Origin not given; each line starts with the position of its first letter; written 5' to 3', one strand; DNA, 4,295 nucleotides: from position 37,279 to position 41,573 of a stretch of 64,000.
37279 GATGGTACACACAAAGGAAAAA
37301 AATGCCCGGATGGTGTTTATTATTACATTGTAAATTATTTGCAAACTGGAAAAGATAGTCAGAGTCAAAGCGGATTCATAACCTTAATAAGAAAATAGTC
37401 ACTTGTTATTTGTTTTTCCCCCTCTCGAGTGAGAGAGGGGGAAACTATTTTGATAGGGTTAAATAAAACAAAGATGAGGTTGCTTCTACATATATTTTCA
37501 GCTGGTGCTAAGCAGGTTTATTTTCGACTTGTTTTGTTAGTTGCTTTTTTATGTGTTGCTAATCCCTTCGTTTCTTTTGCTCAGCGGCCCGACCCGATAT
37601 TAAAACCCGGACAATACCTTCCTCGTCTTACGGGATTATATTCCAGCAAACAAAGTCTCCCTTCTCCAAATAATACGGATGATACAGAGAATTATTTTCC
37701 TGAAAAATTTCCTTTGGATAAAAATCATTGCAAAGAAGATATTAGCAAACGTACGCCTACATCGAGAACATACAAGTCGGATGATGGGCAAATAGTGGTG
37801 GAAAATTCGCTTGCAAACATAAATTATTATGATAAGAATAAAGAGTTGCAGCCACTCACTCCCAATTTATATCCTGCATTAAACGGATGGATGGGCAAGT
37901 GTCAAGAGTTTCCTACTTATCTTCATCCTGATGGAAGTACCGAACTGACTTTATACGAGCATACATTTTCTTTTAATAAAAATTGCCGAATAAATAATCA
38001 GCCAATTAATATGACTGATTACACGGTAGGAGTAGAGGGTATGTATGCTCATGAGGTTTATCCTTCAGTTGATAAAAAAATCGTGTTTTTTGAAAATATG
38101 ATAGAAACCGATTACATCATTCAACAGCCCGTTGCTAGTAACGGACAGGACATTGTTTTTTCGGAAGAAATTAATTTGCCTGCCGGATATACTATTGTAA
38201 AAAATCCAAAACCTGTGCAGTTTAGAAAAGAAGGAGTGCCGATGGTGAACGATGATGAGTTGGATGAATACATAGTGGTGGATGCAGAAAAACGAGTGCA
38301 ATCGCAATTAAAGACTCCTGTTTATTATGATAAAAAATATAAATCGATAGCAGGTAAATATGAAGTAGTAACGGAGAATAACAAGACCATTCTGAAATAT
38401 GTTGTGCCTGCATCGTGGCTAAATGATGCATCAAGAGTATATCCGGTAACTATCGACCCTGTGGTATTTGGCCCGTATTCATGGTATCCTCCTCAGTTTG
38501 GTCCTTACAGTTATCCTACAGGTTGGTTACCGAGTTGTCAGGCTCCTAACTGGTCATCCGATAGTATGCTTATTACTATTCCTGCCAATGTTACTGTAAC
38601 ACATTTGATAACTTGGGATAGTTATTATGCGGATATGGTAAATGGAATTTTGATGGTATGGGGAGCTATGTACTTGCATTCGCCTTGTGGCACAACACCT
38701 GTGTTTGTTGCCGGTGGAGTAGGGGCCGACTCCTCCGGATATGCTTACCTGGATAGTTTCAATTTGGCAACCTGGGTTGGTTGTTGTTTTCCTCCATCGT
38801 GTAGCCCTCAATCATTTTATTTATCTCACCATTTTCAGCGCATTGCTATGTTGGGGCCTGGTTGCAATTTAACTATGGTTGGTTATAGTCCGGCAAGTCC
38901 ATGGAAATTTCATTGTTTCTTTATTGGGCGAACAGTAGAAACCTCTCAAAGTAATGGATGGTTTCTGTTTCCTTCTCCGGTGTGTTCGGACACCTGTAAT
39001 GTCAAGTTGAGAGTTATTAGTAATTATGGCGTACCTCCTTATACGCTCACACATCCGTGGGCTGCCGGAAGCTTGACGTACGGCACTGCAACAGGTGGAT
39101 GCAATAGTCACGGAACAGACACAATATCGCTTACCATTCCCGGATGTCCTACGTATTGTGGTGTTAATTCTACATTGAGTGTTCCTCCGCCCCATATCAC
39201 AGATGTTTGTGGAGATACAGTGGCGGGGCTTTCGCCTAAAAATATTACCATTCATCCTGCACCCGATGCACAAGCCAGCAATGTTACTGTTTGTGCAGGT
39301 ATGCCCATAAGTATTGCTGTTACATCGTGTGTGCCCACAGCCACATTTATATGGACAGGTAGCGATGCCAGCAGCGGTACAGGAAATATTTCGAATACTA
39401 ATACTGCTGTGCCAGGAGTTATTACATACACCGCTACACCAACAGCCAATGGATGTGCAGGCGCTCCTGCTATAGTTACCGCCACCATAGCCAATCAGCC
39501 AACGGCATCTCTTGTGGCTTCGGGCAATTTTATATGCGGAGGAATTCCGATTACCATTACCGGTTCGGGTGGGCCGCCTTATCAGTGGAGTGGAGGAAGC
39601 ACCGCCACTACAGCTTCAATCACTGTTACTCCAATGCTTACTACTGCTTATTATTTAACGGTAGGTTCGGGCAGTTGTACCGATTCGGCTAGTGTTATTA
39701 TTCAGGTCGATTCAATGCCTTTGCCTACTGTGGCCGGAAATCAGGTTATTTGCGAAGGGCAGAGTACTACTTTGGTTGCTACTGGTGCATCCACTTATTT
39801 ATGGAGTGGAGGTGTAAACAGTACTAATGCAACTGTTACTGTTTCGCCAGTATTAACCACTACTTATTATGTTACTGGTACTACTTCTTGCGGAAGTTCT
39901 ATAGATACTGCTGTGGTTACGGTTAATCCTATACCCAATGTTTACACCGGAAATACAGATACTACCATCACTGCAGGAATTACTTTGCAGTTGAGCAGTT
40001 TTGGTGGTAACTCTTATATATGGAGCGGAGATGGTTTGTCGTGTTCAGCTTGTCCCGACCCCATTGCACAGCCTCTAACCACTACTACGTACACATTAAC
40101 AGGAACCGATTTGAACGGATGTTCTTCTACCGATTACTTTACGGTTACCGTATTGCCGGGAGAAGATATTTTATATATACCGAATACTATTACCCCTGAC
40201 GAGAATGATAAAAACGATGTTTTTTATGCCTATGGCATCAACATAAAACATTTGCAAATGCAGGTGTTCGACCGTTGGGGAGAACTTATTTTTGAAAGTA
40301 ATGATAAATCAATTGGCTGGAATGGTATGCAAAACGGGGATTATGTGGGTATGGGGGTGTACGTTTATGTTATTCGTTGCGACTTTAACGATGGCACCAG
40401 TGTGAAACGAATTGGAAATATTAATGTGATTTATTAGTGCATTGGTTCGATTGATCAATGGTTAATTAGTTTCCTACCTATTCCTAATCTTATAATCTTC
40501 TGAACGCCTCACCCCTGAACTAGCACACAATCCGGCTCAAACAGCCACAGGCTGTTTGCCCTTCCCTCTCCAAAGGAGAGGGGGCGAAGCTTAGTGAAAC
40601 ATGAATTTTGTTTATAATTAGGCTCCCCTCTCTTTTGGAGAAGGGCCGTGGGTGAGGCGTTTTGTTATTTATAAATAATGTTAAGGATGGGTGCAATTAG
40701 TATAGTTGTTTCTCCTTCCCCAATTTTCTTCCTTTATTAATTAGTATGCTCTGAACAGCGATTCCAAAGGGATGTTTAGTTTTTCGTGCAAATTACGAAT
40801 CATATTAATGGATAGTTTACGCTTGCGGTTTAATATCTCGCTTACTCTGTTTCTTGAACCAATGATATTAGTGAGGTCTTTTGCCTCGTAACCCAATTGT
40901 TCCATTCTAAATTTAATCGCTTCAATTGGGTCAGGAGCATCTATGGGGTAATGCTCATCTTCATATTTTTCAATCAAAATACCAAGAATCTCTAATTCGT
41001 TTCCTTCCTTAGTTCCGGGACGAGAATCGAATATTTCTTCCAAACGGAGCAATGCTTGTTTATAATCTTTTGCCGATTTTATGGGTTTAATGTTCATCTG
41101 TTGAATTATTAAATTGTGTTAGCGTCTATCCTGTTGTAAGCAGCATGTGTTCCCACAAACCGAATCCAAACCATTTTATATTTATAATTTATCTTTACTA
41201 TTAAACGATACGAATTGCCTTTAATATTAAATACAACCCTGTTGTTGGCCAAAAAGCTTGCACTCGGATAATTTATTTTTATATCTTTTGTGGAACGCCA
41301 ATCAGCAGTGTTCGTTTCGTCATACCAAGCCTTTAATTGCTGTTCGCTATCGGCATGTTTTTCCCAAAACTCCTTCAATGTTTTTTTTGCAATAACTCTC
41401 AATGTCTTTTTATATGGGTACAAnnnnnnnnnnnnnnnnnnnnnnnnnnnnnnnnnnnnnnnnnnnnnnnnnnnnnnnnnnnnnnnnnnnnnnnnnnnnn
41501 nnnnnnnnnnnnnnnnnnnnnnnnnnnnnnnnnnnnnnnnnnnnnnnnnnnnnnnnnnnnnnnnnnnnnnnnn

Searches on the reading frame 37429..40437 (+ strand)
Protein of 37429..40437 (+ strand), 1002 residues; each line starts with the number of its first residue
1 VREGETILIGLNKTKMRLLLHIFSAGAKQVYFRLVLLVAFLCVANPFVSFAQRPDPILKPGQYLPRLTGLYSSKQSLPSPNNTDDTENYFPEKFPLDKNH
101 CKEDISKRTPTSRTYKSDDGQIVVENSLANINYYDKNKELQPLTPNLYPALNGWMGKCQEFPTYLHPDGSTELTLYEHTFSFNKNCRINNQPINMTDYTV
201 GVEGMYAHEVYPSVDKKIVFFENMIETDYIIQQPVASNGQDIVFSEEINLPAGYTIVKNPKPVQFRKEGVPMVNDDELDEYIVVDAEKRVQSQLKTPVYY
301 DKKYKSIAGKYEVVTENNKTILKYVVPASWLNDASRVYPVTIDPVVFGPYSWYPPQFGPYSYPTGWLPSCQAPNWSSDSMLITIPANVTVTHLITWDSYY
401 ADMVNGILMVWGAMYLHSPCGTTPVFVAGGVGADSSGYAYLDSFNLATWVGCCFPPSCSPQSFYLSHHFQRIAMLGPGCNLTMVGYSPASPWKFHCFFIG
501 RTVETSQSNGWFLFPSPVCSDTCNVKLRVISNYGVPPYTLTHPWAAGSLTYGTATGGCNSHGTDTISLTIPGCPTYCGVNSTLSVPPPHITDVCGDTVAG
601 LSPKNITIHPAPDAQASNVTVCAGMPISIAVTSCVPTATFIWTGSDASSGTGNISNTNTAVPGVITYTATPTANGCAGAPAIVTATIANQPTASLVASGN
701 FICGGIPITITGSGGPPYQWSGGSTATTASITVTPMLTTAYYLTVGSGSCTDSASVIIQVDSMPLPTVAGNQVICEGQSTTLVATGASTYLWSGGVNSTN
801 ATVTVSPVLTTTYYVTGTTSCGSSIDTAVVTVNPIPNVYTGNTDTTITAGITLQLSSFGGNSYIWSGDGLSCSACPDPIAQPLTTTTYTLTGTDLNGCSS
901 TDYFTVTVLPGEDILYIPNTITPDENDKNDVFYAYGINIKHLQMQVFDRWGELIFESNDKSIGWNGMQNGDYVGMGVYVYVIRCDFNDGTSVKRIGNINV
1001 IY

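Call 12: search_protein_families(library=pfam, proteins=[window:37429-40437:+], max_evalue=0.1)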
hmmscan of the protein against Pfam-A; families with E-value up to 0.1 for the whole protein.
window:37429-40437:+ (1002 aa): 2 families
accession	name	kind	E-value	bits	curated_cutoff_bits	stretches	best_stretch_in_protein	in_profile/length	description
PF13585.12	CHU_C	-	3e-14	53.3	27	1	917-988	3-74/86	CHU_C Type IX secretion signal domain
PF19081.6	Ig_7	-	0.00016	22.3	27.3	1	766-834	4-84/84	Ig-like domain CHU_C associated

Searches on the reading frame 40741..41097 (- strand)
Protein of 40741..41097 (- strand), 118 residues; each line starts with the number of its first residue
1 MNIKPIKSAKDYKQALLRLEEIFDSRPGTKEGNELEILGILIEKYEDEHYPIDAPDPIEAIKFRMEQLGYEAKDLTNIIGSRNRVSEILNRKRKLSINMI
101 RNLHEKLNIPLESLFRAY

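Call 12: search_protein_families(library=pfam, proteins=[window:40741-41097:-], max_evalue=0.1)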
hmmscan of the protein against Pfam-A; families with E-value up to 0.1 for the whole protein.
window:40741-41097:- (118 aa): 1 family
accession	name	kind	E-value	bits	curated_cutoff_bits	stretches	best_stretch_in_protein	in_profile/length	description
PF01381.28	HTH_3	-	0.00048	20.5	23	1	61-113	1-54/55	Helix-turn-helix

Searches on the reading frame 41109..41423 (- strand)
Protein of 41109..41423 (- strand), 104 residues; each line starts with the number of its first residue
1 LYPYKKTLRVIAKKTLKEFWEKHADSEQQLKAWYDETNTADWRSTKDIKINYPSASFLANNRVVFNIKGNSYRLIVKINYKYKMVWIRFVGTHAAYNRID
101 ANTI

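Call 12: search_protein_families(library=pfam, proteins=[window:41109-41423:-], max_evalue=0.1)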
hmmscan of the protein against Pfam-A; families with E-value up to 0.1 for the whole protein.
window:41109-41423:- (104 aa): 1 family
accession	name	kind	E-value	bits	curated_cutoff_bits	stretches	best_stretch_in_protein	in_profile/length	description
PF09907.15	HigB_toxin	-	2.6e-31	108.2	27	1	27-99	2-74/74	HigB_toxin, RelE-like toxic component of a toxin-antitoxin system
